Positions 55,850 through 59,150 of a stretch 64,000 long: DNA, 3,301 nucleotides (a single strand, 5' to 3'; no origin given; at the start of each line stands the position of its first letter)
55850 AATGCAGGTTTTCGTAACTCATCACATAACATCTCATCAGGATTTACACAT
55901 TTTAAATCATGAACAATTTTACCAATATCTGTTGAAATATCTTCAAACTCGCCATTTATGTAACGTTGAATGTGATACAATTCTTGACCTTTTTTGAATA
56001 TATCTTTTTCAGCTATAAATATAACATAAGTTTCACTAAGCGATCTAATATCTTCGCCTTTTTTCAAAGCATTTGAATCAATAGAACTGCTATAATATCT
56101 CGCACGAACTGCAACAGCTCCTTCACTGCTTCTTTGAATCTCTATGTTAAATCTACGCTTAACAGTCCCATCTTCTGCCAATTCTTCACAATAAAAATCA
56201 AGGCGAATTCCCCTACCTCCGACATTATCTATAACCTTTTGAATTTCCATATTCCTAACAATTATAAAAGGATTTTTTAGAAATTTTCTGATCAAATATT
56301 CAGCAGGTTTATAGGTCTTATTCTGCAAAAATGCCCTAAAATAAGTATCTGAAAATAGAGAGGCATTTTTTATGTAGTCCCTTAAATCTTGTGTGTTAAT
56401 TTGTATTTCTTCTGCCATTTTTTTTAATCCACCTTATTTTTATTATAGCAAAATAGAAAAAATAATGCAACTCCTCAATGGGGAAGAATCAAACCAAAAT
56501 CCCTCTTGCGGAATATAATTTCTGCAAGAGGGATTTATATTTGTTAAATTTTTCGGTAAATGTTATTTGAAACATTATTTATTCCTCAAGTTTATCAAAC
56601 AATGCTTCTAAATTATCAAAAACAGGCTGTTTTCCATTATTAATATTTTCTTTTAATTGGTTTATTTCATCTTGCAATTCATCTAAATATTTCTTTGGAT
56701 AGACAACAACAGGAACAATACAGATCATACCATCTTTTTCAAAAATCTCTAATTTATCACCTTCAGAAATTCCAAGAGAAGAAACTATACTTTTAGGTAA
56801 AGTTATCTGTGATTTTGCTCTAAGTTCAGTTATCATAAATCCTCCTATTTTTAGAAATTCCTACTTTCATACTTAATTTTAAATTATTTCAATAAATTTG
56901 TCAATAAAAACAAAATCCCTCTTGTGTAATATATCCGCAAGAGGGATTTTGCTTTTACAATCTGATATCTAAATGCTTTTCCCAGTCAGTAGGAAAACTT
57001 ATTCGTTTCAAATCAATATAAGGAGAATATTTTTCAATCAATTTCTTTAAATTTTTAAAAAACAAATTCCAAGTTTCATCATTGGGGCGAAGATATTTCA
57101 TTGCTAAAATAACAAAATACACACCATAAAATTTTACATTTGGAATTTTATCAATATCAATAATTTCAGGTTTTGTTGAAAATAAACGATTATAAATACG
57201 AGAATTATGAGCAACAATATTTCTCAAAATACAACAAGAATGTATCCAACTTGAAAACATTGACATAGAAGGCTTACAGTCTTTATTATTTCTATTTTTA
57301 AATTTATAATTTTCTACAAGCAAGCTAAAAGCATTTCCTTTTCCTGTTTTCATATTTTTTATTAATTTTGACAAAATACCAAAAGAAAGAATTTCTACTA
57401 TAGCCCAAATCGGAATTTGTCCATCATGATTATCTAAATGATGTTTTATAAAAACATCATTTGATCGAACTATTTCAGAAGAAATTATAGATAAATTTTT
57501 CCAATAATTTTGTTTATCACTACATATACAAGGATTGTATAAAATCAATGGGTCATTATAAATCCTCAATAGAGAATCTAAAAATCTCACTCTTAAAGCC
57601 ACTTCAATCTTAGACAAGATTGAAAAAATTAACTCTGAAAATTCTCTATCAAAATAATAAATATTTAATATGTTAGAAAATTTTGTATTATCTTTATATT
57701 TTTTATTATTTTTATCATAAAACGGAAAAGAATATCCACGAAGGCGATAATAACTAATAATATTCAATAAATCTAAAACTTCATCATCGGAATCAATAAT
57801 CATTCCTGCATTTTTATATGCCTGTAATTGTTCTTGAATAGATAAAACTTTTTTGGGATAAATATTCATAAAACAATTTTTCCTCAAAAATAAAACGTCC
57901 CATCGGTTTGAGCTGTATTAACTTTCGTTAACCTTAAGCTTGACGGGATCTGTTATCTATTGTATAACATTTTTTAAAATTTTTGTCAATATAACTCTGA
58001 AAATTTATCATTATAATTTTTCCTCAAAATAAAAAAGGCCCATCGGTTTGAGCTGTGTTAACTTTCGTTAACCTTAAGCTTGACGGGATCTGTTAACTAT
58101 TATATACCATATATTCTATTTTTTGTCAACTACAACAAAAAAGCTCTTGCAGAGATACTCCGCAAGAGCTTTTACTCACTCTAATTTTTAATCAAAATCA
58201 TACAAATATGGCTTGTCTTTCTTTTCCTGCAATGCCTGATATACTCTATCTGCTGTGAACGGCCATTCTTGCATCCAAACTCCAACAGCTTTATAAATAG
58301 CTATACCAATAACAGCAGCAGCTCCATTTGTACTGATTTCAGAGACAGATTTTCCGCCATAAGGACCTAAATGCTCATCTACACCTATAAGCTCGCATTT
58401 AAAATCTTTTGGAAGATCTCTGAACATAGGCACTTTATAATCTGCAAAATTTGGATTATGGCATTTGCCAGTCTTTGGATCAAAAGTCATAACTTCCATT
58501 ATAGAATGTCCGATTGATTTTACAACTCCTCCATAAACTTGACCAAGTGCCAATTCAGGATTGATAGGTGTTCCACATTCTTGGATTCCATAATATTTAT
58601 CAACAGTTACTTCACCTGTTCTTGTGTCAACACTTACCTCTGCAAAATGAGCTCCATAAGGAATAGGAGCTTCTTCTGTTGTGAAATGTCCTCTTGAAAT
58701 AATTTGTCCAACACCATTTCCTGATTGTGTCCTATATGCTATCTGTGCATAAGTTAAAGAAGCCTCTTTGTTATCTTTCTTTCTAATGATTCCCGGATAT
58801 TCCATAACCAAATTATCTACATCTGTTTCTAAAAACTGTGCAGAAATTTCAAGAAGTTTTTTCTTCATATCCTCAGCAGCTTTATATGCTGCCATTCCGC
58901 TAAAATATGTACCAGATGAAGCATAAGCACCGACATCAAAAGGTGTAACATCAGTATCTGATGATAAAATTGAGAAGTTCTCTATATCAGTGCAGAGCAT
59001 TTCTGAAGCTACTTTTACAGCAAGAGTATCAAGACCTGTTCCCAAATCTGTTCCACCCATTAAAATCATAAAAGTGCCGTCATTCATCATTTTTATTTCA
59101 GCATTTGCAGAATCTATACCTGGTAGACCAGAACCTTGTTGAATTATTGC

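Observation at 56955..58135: AbiF/Abi_2 (HEPN) gene preceded by two tandem promoter + structured-RNA units: candidate RNA-antitoxin abortive-infection system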

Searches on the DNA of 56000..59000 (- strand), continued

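Call 58: search_rna_families(sources=[L089, L009, L010, L012, L014, L016, L017, L020, L025, L037, L043, L046, L051, L062, L064, L073, L076, L080, L082, L086], threshold=gathering)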
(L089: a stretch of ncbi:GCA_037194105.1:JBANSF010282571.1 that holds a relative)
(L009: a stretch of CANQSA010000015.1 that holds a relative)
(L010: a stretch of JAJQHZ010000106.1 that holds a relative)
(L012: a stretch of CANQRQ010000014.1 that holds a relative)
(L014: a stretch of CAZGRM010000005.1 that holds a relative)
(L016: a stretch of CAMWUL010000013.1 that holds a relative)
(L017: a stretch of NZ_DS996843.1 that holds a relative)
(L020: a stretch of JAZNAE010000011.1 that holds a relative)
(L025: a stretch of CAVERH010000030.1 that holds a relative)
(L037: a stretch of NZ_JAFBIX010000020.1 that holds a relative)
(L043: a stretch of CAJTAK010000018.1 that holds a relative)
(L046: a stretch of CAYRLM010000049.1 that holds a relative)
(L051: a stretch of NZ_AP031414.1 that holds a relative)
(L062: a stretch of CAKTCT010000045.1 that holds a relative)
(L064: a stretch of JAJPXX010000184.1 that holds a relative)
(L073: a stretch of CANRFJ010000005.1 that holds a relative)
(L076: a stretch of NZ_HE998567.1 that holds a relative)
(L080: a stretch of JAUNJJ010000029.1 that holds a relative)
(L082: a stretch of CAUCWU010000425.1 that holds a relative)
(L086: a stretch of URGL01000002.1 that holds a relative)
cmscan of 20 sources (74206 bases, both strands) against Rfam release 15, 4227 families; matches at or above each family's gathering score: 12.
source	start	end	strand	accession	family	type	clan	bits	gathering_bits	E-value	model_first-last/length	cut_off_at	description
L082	1339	1375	+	RF03085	abiF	Gene; sRNA;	-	56.9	37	6.7e-08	1-37/37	no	abiF RNA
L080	2744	2825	-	RF00005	tRNA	Gene; tRNA;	CL00001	53.9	29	9.6e-09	1-71/71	no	tRNA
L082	2333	2369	+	RF03085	abiF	Gene; sRNA;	-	50.6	37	2.4e-06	1-37/37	no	abiF RNA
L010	2471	2507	+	RF03085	abiF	Gene; sRNA;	-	50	37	3.4e-06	1-37/37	no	abiF RNA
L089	1463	1499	+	RF03085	abiF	Gene; sRNA;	-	49.9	37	3.5e-06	1-37/37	no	abiF RNA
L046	2454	2490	+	RF03085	abiF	Gene; sRNA;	-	44.1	37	9.3e-05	1-37/37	no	abiF RNA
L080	2451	2487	+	RF03085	abiF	Gene; sRNA;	-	44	37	9.9e-05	1-37/37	no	abiF RNA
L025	2456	2492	+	RF03085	abiF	Gene; sRNA;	-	43.5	37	0.00014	1-37/37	no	abiF RNA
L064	2456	2492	+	RF03085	abiF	Gene; sRNA;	-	43.3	37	0.00015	1-37/37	no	abiF RNA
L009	2455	2491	+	RF03085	abiF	Gene; sRNA;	-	42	37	0.00031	1-37/37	no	abiF RNA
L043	2451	2489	+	RF03085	abiF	Gene; sRNA;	-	38.7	37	0.002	1-37/37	no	abiF RNA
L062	1436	1475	+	RF03085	abiF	Gene; sRNA;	-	38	37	0.003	1-37/37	no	abiF RNA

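Call 76: search_dna_similar(query=window:57870-58135:-, collection=phages, mode=distant, max_evalue=0.001, max_rows=10)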
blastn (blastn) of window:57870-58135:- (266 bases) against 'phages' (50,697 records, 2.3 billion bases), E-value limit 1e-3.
No match.

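Call 77: search_dna_similar(query=window:57870-58135:-, collection=plasmids, mode=distant, max_evalue=0.001, max_rows=10)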
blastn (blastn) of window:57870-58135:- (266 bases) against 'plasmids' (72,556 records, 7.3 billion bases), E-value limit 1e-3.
No match.

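Call 81: search_with_rna_model(model_id=R1, source=L213, filters=off, max_evalue=1, show_alignments=3)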
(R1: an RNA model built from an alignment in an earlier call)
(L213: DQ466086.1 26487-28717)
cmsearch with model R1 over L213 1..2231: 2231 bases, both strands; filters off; matches with E-value up to 1: 4.
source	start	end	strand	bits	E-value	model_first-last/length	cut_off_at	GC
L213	519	564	+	34.7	6.6e-09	1-49/49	no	0.35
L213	579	615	+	24.7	5.1e-06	9-46/49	no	0.51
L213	478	493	+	6.5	0.96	1-49/49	no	0.19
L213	2061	2076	-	6.5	1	1-49/49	no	0.31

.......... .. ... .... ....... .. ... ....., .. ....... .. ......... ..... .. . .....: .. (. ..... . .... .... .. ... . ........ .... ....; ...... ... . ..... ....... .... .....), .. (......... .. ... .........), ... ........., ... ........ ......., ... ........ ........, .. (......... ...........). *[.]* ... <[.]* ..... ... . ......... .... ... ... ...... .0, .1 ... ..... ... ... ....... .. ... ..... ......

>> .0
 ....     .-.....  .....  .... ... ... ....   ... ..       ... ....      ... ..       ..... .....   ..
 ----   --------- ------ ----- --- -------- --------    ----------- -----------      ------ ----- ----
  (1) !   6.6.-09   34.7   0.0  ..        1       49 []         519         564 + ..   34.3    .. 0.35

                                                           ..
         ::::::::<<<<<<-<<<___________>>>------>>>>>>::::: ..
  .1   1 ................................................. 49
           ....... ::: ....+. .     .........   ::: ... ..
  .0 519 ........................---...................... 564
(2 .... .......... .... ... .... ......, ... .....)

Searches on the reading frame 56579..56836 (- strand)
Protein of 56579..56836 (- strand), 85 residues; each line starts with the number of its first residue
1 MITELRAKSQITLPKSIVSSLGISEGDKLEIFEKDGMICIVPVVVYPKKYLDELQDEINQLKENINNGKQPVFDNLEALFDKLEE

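Call 4: search_protein_families(library=pfam, proteins=[window:56579-56836:-], max_evalue=0.01)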
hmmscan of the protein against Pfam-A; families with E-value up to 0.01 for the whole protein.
window:56579-56836:- (85 aa): 1 family
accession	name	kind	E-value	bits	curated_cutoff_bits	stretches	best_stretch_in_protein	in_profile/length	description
PF04014.23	MazE_antitoxin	-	3.4e-10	40.1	24.7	1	8-44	7-44/48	Antidote-toxin recognition MazE, bacterial antitoxin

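Call 65: search_protein_families(library=padloc, proteins=[window:56579-56836:-], max_evalue=0.001)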
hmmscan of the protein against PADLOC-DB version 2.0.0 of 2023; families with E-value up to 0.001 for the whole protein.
window:56579-56836:- (85 aa): 0 families
